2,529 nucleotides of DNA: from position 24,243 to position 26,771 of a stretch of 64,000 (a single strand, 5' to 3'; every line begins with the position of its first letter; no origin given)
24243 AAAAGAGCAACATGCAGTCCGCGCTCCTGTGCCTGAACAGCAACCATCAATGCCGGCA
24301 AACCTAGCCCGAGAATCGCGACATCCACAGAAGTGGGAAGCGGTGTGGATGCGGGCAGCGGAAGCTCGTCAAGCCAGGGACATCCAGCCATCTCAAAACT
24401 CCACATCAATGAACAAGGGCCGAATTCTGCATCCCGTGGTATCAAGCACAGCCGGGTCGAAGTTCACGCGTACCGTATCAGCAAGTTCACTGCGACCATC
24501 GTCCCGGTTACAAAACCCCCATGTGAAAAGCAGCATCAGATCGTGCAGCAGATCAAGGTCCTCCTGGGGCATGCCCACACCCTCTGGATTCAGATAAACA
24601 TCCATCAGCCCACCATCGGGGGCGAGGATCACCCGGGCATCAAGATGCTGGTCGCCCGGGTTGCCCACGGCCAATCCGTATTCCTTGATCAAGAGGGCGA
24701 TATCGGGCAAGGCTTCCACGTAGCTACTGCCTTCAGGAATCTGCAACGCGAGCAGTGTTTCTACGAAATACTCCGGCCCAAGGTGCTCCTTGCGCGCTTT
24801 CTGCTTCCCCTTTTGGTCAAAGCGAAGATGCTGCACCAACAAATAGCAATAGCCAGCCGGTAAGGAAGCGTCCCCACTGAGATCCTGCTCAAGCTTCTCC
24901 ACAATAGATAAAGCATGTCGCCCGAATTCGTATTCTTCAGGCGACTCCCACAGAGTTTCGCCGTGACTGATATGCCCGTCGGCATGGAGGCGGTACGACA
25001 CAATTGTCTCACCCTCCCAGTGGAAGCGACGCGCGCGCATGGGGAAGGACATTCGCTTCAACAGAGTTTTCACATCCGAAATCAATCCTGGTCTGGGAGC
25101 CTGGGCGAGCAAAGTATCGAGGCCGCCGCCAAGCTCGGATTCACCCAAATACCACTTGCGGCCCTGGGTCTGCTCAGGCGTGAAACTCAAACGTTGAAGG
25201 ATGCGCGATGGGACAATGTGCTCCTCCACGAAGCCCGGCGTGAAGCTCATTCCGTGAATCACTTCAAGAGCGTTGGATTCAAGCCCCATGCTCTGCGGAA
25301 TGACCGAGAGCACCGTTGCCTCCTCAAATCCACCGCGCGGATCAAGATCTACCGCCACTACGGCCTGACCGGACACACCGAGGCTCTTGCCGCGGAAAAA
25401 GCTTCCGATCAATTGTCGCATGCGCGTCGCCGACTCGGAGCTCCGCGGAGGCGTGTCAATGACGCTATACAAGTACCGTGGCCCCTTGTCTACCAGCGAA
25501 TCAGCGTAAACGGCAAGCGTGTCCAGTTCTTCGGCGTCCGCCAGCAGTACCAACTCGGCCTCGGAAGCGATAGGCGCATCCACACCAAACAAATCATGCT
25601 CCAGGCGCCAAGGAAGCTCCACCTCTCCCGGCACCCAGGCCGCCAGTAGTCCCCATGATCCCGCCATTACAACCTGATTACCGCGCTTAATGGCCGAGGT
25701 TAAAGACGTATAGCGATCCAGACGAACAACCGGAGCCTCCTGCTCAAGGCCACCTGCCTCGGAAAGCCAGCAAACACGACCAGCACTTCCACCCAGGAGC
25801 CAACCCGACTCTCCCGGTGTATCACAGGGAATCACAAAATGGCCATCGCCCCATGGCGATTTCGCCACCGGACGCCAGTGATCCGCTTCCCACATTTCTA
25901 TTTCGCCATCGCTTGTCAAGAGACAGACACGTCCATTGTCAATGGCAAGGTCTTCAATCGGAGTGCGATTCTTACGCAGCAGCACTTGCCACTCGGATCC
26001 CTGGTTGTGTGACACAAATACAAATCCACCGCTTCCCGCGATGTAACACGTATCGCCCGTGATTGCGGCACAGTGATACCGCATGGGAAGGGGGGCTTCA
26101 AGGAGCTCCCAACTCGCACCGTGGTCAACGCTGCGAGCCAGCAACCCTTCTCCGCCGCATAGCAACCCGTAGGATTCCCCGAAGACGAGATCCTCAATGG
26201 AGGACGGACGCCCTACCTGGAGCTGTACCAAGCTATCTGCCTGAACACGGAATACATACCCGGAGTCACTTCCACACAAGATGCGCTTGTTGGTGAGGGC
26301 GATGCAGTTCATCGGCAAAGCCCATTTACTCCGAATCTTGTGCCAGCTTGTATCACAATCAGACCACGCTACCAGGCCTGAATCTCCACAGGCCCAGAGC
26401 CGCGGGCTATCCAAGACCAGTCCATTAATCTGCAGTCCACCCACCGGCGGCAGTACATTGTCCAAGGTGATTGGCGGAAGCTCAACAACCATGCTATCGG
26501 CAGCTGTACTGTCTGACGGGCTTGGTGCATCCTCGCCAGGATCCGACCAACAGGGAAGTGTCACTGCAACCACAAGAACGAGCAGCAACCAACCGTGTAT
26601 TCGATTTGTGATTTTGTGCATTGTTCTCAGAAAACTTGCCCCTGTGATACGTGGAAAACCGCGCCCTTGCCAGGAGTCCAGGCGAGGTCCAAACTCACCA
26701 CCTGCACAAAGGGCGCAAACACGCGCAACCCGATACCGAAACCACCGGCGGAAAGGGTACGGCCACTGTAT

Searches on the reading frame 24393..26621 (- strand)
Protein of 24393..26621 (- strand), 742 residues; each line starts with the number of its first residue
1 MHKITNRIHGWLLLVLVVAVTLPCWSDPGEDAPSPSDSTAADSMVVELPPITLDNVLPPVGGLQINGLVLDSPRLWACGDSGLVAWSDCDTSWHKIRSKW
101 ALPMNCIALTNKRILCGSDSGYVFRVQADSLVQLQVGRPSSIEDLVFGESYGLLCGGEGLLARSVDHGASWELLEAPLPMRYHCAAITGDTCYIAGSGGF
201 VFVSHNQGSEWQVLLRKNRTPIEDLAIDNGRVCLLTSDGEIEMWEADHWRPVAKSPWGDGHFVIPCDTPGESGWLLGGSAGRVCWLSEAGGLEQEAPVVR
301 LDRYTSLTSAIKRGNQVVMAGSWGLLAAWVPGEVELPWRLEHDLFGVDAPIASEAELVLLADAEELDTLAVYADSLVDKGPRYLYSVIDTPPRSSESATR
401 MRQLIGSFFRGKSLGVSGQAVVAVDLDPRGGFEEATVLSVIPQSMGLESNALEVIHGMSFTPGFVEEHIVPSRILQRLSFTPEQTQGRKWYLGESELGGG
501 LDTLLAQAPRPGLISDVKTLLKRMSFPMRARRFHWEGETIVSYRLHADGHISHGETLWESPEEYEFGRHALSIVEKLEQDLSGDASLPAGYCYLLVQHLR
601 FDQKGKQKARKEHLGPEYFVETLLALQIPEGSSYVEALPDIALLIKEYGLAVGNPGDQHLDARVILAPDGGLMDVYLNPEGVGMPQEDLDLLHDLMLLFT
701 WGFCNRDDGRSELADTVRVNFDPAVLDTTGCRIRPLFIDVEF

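Call 44: search_protein_families(library=pfam, proteins=[window:24393-26621:-], max_evalue=0.00001)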
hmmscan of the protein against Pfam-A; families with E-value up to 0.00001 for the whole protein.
window:24393-26621:- (742 aa): 2 families
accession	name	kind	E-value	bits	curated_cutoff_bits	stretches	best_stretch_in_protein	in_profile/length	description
PF03544.19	TonB_C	-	1e-09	39.1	24.6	0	523-576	2-54/79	Gram-negative bacterial TonB protein C-terminal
PF14870.12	PSII_BNR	-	6.4e-06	26.1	27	0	134-241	12-127/303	Photosynthesis system II assembly factor YCF48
